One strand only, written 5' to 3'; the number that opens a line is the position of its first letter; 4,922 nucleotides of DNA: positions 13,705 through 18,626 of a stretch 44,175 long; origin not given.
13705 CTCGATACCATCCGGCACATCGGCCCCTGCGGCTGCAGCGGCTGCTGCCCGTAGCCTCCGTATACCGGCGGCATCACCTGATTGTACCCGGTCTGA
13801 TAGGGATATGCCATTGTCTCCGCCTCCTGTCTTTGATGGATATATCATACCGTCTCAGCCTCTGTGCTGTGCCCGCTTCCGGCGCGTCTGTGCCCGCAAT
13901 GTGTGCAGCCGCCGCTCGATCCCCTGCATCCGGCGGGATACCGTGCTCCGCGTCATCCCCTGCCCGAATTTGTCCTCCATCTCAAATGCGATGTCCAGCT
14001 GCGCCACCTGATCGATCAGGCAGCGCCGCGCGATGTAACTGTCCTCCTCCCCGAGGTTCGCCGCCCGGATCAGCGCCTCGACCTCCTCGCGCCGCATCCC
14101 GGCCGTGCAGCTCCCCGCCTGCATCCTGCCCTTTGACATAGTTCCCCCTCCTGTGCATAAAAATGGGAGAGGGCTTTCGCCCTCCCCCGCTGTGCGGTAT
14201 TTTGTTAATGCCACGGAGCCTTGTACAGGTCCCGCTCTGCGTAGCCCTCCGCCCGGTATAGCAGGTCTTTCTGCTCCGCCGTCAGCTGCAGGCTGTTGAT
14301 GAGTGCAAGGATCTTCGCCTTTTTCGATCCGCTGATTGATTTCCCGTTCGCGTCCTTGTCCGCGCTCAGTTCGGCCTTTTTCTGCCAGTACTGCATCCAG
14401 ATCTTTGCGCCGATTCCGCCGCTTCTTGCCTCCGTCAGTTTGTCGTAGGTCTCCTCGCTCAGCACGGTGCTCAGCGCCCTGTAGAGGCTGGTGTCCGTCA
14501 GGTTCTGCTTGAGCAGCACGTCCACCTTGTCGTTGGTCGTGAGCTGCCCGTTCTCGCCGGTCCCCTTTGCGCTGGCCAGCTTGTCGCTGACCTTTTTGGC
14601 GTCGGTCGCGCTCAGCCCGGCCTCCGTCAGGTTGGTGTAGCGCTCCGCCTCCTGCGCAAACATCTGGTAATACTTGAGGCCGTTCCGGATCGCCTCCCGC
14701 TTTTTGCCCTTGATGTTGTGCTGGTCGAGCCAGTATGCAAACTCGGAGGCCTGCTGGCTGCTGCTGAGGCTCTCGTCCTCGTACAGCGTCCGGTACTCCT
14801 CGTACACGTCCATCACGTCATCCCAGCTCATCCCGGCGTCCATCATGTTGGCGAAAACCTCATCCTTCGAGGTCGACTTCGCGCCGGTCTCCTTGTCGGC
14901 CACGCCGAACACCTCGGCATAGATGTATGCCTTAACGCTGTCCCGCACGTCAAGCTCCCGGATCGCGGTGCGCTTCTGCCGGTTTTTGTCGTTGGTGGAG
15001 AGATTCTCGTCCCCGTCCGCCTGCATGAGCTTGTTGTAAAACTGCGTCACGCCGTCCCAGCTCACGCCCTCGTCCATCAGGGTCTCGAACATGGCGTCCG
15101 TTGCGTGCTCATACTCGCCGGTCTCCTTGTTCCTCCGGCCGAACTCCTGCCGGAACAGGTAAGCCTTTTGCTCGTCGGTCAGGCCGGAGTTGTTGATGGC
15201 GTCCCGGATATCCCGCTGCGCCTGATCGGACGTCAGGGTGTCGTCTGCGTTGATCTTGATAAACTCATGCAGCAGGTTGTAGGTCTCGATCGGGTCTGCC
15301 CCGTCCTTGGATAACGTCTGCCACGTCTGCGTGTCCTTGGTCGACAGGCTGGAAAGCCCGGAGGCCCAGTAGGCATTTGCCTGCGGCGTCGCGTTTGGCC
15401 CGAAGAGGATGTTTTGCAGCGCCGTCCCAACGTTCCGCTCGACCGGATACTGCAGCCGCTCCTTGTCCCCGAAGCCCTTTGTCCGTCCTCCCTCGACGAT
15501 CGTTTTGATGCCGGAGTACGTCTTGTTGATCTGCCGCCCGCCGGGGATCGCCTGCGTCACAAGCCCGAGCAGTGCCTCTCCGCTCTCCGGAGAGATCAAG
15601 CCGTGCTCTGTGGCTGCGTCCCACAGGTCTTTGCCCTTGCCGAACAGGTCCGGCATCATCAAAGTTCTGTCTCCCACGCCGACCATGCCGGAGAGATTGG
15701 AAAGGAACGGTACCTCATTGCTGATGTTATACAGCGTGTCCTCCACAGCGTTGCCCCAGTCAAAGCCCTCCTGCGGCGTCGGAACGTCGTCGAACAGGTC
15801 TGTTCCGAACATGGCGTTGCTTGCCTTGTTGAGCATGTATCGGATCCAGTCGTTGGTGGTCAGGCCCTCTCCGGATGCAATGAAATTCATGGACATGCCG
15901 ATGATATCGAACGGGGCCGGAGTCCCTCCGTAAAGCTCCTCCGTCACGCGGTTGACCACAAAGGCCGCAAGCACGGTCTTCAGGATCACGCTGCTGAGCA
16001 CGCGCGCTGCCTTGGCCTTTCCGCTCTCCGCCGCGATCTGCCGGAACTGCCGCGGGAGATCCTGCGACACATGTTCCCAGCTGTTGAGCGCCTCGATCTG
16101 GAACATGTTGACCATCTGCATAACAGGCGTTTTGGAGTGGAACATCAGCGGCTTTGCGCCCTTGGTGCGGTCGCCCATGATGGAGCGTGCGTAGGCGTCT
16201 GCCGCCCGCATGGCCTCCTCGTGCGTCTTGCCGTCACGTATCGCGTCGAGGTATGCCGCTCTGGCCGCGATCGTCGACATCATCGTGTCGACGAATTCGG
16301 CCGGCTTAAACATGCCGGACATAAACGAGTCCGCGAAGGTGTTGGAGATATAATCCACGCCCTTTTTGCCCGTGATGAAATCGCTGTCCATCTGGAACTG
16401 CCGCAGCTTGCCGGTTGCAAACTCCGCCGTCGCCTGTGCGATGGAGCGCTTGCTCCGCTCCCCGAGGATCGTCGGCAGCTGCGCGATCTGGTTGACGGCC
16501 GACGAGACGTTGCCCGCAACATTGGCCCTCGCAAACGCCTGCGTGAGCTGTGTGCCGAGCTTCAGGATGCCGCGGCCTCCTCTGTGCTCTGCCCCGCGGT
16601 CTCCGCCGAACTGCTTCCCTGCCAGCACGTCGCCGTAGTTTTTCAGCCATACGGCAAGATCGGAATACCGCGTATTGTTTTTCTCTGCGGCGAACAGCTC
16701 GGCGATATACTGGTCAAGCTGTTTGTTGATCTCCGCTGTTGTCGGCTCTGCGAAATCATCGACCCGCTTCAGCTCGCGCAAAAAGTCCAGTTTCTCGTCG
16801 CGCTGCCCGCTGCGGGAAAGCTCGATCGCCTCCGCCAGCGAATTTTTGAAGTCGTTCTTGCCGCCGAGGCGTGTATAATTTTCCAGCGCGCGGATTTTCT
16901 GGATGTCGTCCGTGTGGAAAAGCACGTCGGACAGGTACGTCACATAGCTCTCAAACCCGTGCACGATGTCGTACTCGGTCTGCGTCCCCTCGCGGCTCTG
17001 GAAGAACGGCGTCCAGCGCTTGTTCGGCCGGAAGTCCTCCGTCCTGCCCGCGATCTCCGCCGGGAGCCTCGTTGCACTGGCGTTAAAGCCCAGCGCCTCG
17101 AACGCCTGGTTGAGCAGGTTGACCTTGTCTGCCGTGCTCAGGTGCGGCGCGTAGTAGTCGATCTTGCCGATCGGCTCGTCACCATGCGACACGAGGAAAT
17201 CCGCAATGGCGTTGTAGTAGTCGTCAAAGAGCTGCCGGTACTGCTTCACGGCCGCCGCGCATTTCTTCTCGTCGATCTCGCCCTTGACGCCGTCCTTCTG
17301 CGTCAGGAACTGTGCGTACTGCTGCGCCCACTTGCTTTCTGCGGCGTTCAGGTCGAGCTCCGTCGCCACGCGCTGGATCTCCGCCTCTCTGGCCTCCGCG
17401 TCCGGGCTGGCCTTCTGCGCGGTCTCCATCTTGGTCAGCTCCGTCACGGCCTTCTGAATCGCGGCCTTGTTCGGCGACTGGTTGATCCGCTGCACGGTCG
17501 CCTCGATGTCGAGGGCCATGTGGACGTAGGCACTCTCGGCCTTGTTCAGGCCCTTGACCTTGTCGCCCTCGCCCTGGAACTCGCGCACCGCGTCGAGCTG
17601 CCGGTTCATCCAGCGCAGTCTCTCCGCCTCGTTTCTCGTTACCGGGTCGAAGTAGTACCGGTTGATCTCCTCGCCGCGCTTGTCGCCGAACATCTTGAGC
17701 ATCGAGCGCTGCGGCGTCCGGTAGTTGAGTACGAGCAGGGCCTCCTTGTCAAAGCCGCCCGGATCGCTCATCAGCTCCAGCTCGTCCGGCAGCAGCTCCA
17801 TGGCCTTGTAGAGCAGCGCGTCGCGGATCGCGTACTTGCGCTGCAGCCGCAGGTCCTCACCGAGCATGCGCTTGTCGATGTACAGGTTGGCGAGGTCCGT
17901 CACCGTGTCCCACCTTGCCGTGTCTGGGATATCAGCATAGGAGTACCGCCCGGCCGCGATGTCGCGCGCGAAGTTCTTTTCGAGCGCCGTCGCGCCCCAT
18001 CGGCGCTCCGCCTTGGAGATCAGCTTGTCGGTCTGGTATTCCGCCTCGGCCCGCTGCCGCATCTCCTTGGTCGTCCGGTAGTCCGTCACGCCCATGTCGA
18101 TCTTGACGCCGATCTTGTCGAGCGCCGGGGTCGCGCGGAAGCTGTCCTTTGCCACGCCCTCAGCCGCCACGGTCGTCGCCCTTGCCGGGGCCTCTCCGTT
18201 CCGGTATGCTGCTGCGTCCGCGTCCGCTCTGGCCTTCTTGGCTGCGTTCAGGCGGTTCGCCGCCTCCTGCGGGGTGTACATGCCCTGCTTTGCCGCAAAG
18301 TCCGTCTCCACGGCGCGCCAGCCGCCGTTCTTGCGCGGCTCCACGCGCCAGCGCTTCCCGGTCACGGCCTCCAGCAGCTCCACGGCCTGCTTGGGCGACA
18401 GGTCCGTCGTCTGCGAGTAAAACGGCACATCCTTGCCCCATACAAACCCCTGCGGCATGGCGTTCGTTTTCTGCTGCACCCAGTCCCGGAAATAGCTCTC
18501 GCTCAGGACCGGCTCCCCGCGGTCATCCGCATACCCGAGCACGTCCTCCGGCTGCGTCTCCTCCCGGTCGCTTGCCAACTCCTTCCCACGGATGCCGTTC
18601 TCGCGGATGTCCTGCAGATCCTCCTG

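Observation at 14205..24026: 3273-aa giant ORF (about 22% of the genome) with two HExxH motifs and a repeat-rich tail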

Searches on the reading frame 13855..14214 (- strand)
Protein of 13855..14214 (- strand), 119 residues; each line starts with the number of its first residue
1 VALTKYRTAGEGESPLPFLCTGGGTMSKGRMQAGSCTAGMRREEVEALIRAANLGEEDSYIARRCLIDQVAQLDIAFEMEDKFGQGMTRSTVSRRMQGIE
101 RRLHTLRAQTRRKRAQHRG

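Call 7: search_protein_families(library=pfam, proteins=[window:13855-14214:-], max_evalue=0.01)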
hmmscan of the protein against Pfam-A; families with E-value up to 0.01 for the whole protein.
window:13855-14214:- (119 aa): 0 families

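Call 10: search_protein_families(library=phrogs, proteins=[window:13855-14214:-], max_evalue=0.001)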
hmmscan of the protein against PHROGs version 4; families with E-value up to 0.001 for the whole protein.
window:13855-14214:- (119 aa): 0 families

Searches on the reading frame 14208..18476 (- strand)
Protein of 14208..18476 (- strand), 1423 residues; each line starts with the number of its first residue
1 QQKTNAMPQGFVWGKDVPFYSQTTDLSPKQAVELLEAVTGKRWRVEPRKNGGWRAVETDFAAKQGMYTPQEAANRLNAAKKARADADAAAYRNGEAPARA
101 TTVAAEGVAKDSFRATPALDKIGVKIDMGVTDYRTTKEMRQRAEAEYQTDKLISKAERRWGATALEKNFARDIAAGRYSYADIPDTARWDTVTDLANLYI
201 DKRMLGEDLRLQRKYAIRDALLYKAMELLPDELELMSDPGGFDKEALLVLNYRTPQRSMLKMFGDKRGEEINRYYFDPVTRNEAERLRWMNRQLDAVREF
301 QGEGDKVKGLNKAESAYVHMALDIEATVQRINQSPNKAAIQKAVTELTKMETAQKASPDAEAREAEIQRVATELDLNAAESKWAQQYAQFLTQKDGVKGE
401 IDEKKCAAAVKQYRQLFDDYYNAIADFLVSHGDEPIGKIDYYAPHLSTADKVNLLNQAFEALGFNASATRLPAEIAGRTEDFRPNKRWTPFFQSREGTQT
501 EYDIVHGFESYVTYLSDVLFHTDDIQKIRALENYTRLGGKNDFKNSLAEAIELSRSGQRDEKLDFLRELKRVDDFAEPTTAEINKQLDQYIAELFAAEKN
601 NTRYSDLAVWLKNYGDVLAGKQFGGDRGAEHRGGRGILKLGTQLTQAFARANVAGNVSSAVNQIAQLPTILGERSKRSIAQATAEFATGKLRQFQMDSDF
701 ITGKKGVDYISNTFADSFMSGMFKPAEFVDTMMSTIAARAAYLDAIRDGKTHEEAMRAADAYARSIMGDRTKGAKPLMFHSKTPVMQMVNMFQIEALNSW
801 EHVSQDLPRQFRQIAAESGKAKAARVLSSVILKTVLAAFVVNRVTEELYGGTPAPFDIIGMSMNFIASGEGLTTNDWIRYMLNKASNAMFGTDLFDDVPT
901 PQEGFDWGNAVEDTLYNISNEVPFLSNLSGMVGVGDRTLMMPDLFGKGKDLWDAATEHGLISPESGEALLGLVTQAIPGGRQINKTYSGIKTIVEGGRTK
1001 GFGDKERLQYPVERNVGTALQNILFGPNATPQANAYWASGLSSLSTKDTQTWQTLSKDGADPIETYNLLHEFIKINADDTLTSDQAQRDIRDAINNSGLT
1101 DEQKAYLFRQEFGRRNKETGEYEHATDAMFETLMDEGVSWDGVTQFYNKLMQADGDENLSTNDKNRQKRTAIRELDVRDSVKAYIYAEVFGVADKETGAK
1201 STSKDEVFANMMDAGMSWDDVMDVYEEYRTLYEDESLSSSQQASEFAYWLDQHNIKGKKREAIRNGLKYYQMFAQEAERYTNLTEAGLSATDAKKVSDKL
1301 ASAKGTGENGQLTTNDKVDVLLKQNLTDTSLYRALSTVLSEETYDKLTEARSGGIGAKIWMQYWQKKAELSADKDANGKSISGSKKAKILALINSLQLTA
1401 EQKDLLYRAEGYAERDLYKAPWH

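Call 27: search_solved_structures(query=window:14208-18476:-, max_evalue=1)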
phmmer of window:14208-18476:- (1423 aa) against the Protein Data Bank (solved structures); distinct sequences matched with E-value up to 1: 2.
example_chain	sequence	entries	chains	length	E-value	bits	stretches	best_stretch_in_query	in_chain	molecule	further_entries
7pyv_C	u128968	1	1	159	0.2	12.6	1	187-277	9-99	UBD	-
9ykv_C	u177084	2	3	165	0.2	12.6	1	187-277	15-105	Ubiquitin D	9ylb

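Call 38: search_protein_representatives(protein=window:14208-17807:-)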
Query: 1200 residues. Proteins with E-value up to 0.001 (for the whole library): 2690; up to 1e-10: 2013; up to 1e-30: 1131. The best 150 are listed.
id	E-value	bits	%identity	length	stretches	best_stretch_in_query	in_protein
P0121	0.0e+00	2662.0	99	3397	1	1-1200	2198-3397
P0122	0.0e+00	1231.7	53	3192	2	1-892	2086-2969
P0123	0.0e+00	1207.2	53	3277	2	1-892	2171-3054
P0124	0.0e+00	1166.0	51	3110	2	1-890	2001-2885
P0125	0.0e+00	1138.6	50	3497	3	1-892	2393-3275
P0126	0.0e+00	1078.0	47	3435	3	3-851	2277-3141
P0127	0.0e+00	1051.1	48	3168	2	2-885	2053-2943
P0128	2.0e-289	979.7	46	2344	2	11-886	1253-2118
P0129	1.8e-288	976.5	49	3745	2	1-848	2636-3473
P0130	9.3e-274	927.8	45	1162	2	11-886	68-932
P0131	2.4e-259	880.1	45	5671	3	11-891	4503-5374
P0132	2.6e-255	866.8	44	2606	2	10-888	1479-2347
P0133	2.0e-254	863.8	47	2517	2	10-887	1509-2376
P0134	8.5e-254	861.7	43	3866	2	10-888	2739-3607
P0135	9.4e-253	858.3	43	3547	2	11-887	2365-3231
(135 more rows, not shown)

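Call 82: search_protein_families(library=pfam, alignment_id=A5, max_evalue=0.0001)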
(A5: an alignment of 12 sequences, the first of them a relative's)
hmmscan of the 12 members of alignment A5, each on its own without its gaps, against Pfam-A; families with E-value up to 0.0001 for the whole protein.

A. member 1, P0228 (4290 aa): 4 families
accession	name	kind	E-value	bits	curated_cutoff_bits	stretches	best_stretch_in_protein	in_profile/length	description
PF00176.29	SNF2-rel_dom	-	1.2e-13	51.3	24.9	1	2206-2397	1-139/290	SNF2-related domain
PF04851.21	ResIII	-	3.5e-11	43.7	22.5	1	2202-2397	3-139/164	Type III restriction enzyme, res subunit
PF00271.37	Helicase_C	-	9.3e-06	26.3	23.5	1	2670-2743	39-110/110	Helicase conserved C-terminal domain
PF07669.17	Eco57I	-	6.2e-05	23.6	25.3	0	1607-1685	67-158/171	Eco57I restriction-modification methylase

B. families by the number of members that match (of 12 scanned): 11 families
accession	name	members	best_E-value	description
PF18763.7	ddrB-ParB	5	8.4e-34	ddrB-like ParB superfamily domain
PF18838.6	LPD23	5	1.2e-24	Large polyvalent protein associated domain 23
PF18760.7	ART-PolyVal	3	1.6e-32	ADP-Ribosyltransferase in polyvalent proteins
PF18814.6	PBECR5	2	4.3e-90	phage-Barnase-EndoU-ColicinE5/D-RelE like nuclease5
PF18812.6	PBECR3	2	9.1e-12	phage-Barnase-EndoU-ColicinE5/D-RelE like nuclease3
PF00176.29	SNF2-rel_dom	1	1.2e-13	SNF2-related domain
PF18798.6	LPD3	1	6.6e-13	Large polyvalent protein-associated domain 3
PF04851.21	ResIII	1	3.5e-11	Type III restriction enzyme, res subunit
PF00271.37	Helicase_C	1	9.3e-06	Helicase conserved C-terminal domain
PF07669.17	Eco57I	1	6.2e-05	Eco57I restriction-modification methylase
PF10263.15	SprT-like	1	7.5e-05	SprT-like family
